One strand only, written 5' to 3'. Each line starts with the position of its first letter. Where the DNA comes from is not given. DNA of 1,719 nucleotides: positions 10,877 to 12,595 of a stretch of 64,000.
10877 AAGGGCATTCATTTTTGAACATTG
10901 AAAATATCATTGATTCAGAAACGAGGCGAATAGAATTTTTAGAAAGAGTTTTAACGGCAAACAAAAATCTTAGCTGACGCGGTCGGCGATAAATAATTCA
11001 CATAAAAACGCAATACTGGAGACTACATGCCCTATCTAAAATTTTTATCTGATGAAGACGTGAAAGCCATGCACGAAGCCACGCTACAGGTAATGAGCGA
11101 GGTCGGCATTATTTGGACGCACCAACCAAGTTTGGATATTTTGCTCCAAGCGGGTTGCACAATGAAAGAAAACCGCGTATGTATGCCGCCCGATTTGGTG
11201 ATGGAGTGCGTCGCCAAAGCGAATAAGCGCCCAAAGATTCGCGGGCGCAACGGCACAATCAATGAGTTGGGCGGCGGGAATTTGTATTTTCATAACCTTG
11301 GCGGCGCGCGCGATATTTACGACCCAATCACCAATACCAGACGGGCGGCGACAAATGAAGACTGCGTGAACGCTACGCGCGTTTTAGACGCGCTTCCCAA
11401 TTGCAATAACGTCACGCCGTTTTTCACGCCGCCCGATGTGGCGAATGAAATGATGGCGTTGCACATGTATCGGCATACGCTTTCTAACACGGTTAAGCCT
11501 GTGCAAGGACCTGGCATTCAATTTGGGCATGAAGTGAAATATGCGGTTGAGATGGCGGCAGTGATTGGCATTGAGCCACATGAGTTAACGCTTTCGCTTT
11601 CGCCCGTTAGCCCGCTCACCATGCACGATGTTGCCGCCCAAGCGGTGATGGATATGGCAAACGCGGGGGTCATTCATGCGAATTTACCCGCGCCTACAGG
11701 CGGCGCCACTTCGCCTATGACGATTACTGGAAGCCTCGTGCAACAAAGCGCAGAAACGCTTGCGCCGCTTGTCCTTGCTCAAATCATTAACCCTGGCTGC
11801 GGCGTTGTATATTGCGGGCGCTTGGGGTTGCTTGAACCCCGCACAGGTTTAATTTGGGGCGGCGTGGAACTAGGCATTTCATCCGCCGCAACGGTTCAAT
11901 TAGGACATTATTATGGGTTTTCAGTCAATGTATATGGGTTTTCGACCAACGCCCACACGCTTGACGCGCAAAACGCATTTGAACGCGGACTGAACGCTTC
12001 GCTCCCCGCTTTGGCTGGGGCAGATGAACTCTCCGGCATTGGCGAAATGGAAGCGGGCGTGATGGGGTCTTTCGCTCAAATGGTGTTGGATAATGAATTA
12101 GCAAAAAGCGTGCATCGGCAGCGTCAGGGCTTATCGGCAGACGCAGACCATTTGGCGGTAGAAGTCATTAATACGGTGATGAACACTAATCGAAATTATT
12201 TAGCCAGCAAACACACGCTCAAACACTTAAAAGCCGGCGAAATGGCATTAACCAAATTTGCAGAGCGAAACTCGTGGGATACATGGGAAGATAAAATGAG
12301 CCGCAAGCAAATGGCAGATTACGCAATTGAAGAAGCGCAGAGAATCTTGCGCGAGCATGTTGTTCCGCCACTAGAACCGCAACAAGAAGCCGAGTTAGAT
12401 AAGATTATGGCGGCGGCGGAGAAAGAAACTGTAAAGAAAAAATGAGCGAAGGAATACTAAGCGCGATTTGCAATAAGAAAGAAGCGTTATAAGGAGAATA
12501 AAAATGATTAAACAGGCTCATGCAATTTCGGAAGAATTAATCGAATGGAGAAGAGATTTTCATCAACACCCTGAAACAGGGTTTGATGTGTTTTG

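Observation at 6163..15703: Corrinoid methyltransferase locus with two non-Pyl MttB paralogues interleaved with an S9 peptidase, an M20 aminoacylase and a secreted hydrolase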

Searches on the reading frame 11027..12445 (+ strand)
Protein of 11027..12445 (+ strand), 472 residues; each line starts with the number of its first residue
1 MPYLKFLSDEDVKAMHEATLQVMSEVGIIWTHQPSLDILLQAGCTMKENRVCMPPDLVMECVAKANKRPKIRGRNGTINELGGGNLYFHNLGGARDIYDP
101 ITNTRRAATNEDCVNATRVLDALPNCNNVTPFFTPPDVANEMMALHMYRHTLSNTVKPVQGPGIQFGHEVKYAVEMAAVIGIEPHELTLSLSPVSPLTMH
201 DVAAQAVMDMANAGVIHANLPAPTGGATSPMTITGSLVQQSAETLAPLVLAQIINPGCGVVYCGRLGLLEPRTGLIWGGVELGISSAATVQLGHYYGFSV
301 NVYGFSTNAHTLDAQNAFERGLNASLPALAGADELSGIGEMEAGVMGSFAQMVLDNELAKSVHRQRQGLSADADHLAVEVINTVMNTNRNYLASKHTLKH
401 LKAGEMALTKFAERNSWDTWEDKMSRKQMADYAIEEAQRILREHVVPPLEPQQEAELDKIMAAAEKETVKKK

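Call 3: search_protein_families(library=pfam, proteins=[window:11027-12445:+])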
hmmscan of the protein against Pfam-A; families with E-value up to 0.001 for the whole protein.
window:11027-12445:+ (472 aa): 1 family
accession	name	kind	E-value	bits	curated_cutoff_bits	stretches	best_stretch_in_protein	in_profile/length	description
PF06253.16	MTTB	-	5.5e-66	223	25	1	2-466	29-497/500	Trimethylamine methyltransferase (MTTB)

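Call 4: search_protein_families(library=ncbifam, proteins=[window:11027-12445:+])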
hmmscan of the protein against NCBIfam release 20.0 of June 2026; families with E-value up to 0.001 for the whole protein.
window:11027-12445:+ (472 aa): 1 family
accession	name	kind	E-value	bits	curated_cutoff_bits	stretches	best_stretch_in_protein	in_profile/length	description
TIGR02369.2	trimeth_pyl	equivalog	4.8e-100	335.3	525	1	4-465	3-469/469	[trimethylamine--corrinoid protein] Co-methyltransferase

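Call 11: search_solved_structures(query=window:11027-12445:+, max_evalue=0.00001)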
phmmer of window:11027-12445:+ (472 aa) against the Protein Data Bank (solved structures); distinct sequences matched with E-value up to 0.00001: 5.
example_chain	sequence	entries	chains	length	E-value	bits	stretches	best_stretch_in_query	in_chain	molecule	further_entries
9yce_A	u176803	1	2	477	2.9e-44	155.2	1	2-468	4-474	Glycine betaine methyltransferase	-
2qne_A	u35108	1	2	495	3.4e-44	154.9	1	2-468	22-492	Putative methyltransferase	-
7xcm_A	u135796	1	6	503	1.6e-39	139.6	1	6-466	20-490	Trimethylamine methyltransferase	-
7xcl_A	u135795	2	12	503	1.8e-39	139.4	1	6-466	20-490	Trimethylamine methyltransferase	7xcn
4yyc_A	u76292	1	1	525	8.9e-25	91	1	7-462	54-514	Putative trimethylamine methyltransferase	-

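Call 21: search_solved_structures(query=window:11027-12445:+, max_evalue=1e-30, show_alignments=3)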
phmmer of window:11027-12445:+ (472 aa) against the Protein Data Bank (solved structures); distinct sequences matched with E-value up to 1e-30: 4.
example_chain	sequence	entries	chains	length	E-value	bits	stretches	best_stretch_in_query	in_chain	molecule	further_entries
9yce_A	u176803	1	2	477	2.9e-44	155.2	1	2-468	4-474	Glycine betaine methyltransferase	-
2qne_A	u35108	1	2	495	3.4e-44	154.9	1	2-468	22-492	Putative methyltransferase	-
7xcm_A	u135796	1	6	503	1.6e-39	139.6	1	6-466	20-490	Trimethylamine methyltransferase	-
7xcl_A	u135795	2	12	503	1.8e-39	139.4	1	6-466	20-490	Trimethylamine methyltransferase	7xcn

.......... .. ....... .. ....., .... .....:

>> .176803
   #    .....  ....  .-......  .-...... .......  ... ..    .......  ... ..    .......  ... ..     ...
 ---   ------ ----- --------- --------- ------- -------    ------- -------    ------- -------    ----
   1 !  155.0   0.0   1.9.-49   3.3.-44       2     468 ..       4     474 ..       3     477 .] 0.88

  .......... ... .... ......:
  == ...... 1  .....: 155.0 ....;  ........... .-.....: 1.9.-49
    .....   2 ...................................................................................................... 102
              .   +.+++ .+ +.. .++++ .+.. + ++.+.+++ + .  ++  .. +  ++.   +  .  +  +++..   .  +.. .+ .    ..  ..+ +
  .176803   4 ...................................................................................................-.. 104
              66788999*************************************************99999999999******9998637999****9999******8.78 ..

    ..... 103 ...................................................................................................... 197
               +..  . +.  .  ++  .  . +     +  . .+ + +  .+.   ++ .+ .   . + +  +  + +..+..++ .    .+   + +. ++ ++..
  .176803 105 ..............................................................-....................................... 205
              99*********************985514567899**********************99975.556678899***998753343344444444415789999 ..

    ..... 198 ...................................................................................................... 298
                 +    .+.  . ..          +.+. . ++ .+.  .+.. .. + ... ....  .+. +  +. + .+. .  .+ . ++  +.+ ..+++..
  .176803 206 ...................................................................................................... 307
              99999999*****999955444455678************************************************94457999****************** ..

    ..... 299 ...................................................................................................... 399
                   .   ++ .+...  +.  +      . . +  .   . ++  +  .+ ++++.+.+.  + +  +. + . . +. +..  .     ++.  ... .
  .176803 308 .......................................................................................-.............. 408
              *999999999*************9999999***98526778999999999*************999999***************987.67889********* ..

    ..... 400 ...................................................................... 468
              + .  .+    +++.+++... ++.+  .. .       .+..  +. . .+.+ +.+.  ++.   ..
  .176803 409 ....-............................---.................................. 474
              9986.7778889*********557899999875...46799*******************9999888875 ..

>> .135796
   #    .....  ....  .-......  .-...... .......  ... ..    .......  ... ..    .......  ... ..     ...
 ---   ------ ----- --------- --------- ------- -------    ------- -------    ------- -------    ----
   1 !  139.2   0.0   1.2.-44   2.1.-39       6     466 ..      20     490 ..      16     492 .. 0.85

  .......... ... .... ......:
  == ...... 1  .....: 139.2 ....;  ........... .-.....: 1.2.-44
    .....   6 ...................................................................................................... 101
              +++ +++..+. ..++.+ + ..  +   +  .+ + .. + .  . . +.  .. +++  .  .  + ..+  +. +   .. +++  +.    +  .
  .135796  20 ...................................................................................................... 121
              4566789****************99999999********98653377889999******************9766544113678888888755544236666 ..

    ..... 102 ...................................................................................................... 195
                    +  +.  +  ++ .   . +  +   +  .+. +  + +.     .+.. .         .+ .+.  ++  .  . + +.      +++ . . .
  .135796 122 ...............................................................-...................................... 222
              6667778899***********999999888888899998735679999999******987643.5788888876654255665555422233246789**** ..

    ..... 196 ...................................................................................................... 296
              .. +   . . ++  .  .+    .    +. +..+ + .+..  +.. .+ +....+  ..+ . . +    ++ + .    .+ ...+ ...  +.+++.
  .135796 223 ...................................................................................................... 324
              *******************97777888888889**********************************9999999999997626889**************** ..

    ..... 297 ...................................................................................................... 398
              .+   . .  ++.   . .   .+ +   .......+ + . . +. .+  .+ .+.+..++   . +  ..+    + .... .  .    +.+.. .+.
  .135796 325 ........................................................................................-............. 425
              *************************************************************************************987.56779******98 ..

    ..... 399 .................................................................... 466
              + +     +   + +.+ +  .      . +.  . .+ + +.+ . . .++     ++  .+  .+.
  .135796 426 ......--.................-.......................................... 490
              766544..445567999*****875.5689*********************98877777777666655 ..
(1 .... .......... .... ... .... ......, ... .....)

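Call 47: find_homologous_proteins(query=window:11027-12445:+, max_evalue=1e-20)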
Query window:11027-12445:+ (472 aa): 2616 proteins with E <= 1e-20 among 8000 candidates; the best 120 are listed.
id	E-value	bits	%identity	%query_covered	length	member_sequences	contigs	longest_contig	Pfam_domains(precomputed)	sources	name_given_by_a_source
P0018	0.0e+0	1072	100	100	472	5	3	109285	PF06253.17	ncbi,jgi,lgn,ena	-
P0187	1.8e-294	995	91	98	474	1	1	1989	PF06253.17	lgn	-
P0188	1.0e-293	992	92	100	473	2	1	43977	PF06253.17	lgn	-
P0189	2.4e-293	991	91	100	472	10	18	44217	PF06253.17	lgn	-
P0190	7.7e-292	986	91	100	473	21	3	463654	PF06253.17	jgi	-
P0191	9.8e-290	979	90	100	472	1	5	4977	PF06253.17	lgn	-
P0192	2.7e-289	978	90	100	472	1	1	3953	PF06253.17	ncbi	-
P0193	2.9e-289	978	90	100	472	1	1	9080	PF06253.17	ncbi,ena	-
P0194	3.0e-289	978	90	100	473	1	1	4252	PF06253.17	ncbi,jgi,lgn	jgi:trimethylamine--corrinoid protein Co-methyltransferase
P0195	3.3e-287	971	90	100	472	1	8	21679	PF06253.17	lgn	-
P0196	3.5e-286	967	89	100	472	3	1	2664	PF06253.17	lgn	-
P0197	3.5e-286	967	89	100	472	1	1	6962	PF06253.17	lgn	-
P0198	4.6e-286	967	89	100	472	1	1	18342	PF06253.17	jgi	-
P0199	5.4e-286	967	89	100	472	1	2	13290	PF06253.17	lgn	-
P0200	5.7e-286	967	89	100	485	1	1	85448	PF06253.17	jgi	jgi:trimethylamine--corrinoid protein Co-methyltransferase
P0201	9.9e-286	966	89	100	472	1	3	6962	PF06253.17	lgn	-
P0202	3.4e-285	964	89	100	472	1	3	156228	PF06253.17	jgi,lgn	jgi:trimethylamine--corrinoid protein Co-methyltransferase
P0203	1.2e-284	962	89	100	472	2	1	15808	PF06253.17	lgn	-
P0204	3.8e-284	961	88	100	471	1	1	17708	PF06253.17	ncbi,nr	ncbi:MAG: trimethylamine methyltransferase family protein [Anaerolineales bacterium]|nr:trimethylami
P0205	2.2e-283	958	88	100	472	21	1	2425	PF06253.17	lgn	-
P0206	3.5e-283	958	88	100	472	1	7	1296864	PF06253.17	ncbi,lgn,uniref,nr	ncbi:MAG: trimethylamine methyltransferase family protein [Anaerolineales bacterium]|uniref:trimethy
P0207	1.2e-282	956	87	100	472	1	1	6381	PF06253.17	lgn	-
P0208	1.2e-282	956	88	100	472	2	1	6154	PF06253.17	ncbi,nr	ncbi:MAG TPA: trimethylamine methyltransferase family protein [Anaerolineales bacterium]|nr:trimethy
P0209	1.2e-282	956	88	100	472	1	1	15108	PF06253.17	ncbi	-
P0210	1.2e-281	952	87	100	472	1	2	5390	PF06253.17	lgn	-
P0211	1.3e-281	952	88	100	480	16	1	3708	PF06253.17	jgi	-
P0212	2.2e-281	952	88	100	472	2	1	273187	PF06253.17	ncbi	ncbi:MAG: trimethylamine methyltransferase family protein [Anaerolineales bacterium]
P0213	2.9e-281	951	87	100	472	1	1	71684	PF06253.17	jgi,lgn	jgi:trimethylamine--corrinoid protein Co-methyltransferase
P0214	5.1e-281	950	88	100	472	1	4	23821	PF06253.17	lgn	-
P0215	8.3e-281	950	88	100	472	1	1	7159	PF06253.17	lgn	-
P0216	3.4e-280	948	88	100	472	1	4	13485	PF06253.17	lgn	-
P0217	1.2e-279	946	87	100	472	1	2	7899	PF06253.17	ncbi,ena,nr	ncbi:MAG TPA: trimethylamine methyltransferase family protein [Anaerolineales bacterium]|nr:trimethy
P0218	2.5e-279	945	86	100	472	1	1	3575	PF06253.17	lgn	-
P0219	3.4e-279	944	87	100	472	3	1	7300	PF06253.17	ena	-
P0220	4.1e-279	944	86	100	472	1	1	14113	PF06253.17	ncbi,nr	ncbi:MAG: trimethylamine methyltransferase family protein [Chloroflexi bacterium]|nr:trimethylamine 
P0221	4.3e-279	944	87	100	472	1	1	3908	PF06253.17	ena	-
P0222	2.0e-278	942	86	100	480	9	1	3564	PF06253.17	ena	-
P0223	3.1e-278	941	86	100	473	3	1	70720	PF06253.17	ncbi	ncbi:MAG: trimethylamine methyltransferase family protein [Chloroflexota bacterium]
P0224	4.5e-278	941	86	100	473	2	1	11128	PF06253.17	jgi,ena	-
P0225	9.4e-278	940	85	100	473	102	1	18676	PF06253.17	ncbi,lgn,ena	-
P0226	2.8e-277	938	86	100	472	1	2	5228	PF06253.17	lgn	-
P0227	1.2e-274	929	85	99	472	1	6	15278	PF06253.17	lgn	-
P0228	8.1e-269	910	84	100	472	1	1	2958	PF06253.17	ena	-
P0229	1.7e-268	909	83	100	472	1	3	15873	PF06253.17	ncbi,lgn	-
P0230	2.8e-267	905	83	100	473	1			PF06253.17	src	-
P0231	5.9e-266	901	82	100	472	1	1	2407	PF06253.17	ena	-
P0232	1.4e-265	900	83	100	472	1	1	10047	PF06253.17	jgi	-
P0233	2.2e-265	899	81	100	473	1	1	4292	PF06253.17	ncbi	-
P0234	2.3e-265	899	81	100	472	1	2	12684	PF06253.17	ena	-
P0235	3.9e-265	898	82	100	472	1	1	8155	PF06253.17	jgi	jgi:trimethylamine--corrinoid protein Co-methyltransferase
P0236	6.0e-265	897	82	100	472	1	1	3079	PF06253.17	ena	-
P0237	8.0e-265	897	81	100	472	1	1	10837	PF06253.17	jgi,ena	jgi:trimethylamine--corrinoid protein Co-methyltransferase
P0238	1.3e-264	896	81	100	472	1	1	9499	PF06253.17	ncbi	ncbi:MAG TPA: trimethylamine methyltransferase family protein [Anaerolineales bacterium]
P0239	3.2e-264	895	81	100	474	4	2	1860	PF06253.17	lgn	-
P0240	6.5e-264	894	81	100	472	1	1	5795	PF06253.17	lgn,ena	-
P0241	7.2e-264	894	82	100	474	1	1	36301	PF06253.17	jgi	-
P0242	1.6e-263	893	81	100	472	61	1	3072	PF06253.17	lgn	-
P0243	2.7e-263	892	81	100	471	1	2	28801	PF06253.17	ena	-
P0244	3.3e-263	892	81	100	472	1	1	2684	PF06253.17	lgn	-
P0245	3.5e-263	892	81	100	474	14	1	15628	PF06253.17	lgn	-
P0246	4.0e-263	891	81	100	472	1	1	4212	PF06253.17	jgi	jgi:trimethylamine--corrinoid protein Co-methyltransferase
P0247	4.1e-263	891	81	100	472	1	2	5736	PF06253.17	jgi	jgi:trimethylamine--corrinoid protein Co-methyltransferase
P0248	4.8e-263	891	81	100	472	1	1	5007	PF06253.17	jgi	jgi:trimethylamine--corrinoid protein Co-methyltransferase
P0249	5.6e-263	891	81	100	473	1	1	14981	PF06253.17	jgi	jgi:trimethylamine---corrinoid protein Co-methyltransferase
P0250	5.9e-263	891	81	100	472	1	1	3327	PF06253.17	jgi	jgi:trimethylamine--corrinoid protein Co-methyltransferase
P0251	7.6e-263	891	81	100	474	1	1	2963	PF06253.17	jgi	-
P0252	9.1e-263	890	81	100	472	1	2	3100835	PF06253.17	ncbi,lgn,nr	ncbi:MAG: hypothetical protein HND47_19525 [Chloroflexi bacterium]|nr:hypothetical protein [Chlorofl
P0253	1.0e-262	890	81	100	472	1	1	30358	PF06253.17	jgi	jgi:trimethylamine--corrinoid protein Co-methyltransferase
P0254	1.3e-262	890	81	100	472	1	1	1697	PF06253.17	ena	-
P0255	1.4e-262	890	81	100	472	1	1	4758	PF06253.17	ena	-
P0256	1.5e-262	890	81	100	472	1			PF06253.17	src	-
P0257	1.6e-262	889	82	100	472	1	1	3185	PF06253.17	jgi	jgi:trimethylamine--corrinoid protein Co-methyltransferase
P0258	1.6e-262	889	81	100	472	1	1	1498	PF06253.17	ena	-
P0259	2.0e-262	889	81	100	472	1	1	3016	PF06253.17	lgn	-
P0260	2.1e-262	889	81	99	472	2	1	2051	PF06253.17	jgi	jgi:trimethylamine--corrinoid protein Co-methyltransferase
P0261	2.4e-262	889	80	100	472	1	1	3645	PF06253.17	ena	-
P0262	2.5e-262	889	80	100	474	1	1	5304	PF06253.17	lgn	-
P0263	2.5e-262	889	81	100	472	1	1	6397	PF06253.17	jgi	jgi:trimethylamine--corrinoid protein Co-methyltransferase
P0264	4.2e-262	888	81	100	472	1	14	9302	PF06253.17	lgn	-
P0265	4.4e-262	888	81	100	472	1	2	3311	PF06253.17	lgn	-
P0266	5.3e-262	888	80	100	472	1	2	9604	PF06253.17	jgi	jgi:trimethylamine---corrinoid protein Co-methyltransferase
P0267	8.4e-262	887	80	100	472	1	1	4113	PF06253.17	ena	-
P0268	8.6e-262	887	80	100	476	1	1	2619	PF06253.17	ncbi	-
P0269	1.0e-261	887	81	100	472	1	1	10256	PF06253.17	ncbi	-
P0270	1.1e-261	887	81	100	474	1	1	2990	PF06253.17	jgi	jgi:trimethylamine---corrinoid protein Co-methyltransferase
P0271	1.1e-261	887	80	100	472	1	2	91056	PF06253.17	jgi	jgi:trimethylamine---corrinoid protein Co-methyltransferase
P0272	1.4e-261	886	81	100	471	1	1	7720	PF06253.17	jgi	jgi:trimethylamine--corrinoid protein Co-methyltransferase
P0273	1.5e-261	886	81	100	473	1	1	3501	PF06253.17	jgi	jgi:trimethylamine--corrinoid protein Co-methyltransferase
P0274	1.5e-261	886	80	100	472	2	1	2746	PF06253.17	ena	-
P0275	1.6e-261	886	81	100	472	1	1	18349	PF06253.17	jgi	jgi:trimethylamine---corrinoid protein Co-methyltransferase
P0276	1.9e-261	886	81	100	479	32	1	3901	PF06253.17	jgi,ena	-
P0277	2.1e-261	886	80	100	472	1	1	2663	PF06253.17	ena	-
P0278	2.1e-261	886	81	100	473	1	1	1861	PF06253.17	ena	-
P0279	2.7e-261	885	80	100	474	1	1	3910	PF06253.17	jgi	jgi:trimethylamine--corrinoid protein Co-methyltransferase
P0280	2.8e-261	885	81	98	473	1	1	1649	PF06253.17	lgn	-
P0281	2.8e-261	885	80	100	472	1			PF06253.17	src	-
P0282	3.1e-261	885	80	100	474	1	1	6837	PF06253.17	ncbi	ncbi:MAG: trimethylamine methyltransferase family protein [Bacteroidota bacterium]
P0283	3.4e-261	885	81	100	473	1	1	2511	PF06253.17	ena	-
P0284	3.6e-261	885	81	100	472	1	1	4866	PF06253.17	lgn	-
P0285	4.0e-261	885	80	100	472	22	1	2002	PF06253.17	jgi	-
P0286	4.3e-261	885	81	100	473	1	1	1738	PF06253.17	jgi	jgi:trimethylamine--corrinoid protein Co-methyltransferase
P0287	4.4e-261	885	80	100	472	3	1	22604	PF06253.17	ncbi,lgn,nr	ncbi:MAG TPA: trimethylamine methyltransferase family protein [Anaerolineales bacterium]|nr:trimethy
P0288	4.7e-261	885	81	100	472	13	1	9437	PF06253.17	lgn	-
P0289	5.8e-261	884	81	100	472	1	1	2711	PF06253.17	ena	-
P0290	7.4e-261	884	80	100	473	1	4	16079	PF06253.17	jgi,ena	-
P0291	7.6e-261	884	80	100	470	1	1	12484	PF06253.17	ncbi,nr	ncbi:MAG: trimethylamine methyltransferase family protein [Chloroflexi bacterium]|nr:trimethylamine 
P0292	7.7e-261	884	80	100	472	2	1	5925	PF06253.17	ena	-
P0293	8.1e-261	884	80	100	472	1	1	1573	PF06253.17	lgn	-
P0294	8.7e-261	884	81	100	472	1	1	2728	PF06253.17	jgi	jgi:trimethylamine--corrinoid protein Co-methyltransferase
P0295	8.9e-261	884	81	100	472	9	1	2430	PF06253.17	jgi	jgi:trimethylamine--corrinoid protein Co-methyltransferase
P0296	1.0e-260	884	80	100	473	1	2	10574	PF06253.17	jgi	jgi:trimethylamine---corrinoid protein Co-methyltransferase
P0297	1.0e-260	883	80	100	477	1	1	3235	PF06253.17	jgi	jgi:trimethylamine--corrinoid protein Co-methyltransferase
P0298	1.1e-260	883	88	92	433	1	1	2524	PF06253.17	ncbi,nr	ncbi:MAG TPA: trimethylamine methyltransferase family protein, partial [Anaerolineales bacterium]|nr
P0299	1.1e-260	883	80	100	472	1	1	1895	PF06253.17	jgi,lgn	jgi:trimethylamine--corrinoid protein Co-methyltransferase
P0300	1.9e-260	883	79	100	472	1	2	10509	PF06253.17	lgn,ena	-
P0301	2.1e-260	882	81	100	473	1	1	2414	PF06253.17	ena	-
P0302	2.5e-260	882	81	100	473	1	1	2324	PF06253.17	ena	-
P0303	2.5e-260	882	80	100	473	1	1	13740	PF06253.17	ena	-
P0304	2.6e-260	882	80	100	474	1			PF06253.17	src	-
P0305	3.0e-260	882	81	100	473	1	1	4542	PF06253.17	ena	-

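Call 52: find_encoding_contigs(protein=window:11027-12445:+, flank=10000, max_places=3)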
Protein window:11027-12445:+ (472 aa): 7 contigs read that carry it; 2 places shown.
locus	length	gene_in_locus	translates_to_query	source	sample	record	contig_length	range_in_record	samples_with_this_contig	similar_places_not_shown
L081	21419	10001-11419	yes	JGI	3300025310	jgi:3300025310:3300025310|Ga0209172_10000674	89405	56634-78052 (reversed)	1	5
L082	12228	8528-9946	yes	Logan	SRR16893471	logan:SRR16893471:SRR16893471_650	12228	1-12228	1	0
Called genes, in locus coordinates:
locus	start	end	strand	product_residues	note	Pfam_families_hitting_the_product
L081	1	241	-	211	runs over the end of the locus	PF01205:Impact_N, PF09186:DUF1949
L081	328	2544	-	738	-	PF04879:Molybdop_Fe4S4, PF00384:Molybdopterin, PF01568:Molydop_binding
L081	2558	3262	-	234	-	PF00111:Fer2 (weak), PF13484:Fer4_16 (faint), PF13510:Fer2_4, PF12837:Fer4_6 (faint), PF22117:Fer4_Nqo3, PF12838:Fer4_7, PF13187:Fer4_9 (weak), PF00037:Fer4 (weak), +1 more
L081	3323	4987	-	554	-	PF01257:2Fe-2S_thioredx, PF01512:Complex1_51K, PF22461:SLBB_2, PF10531:SLBB, PF10589:NADH_4Fe-4S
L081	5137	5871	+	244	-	PF00392:GntR, PF07729:FCD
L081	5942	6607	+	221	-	PF02607:B12-binding_2, PF02310:B12-binding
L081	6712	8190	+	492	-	PF06253:MTTB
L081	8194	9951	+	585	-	PF02897:Peptidase_S9_N (faint), PF07676:PD40 (faint), PF26550:Tricorn_2nd (weak), PF23381:Beta-prop_IFT122_1st (weak), PF26550:Tricorn_2nd, PF25174:Beta-prop_THOC3 (weak), PF20434:BD-FAE (weak), PF00326:Peptidase_S9, +4 more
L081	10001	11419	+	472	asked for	PF06253:MTTB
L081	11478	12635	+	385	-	PF01546:Peptidase_M20, PF07687:M20_dimer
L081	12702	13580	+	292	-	PF00809:Pterin_bind, PF03599:CdhD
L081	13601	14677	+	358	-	PF05448:AXE1 (faint), PF02129:Peptidase_S15, PF20434:BD-FAE, PF00561:Abhydrolase_1, PF01738:DLH (faint), PF12146:Hydrolase_4, PF12697:Abhydrolase_6, PF00326:Peptidase_S9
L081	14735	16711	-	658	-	PF00999:Na_H_Exchanger, PF00582:Usp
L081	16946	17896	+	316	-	PF02574:S-methyl_trans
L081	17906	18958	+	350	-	PF05544:Pro_racemase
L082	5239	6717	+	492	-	PF06253:MTTB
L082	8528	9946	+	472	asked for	PF06253:MTTB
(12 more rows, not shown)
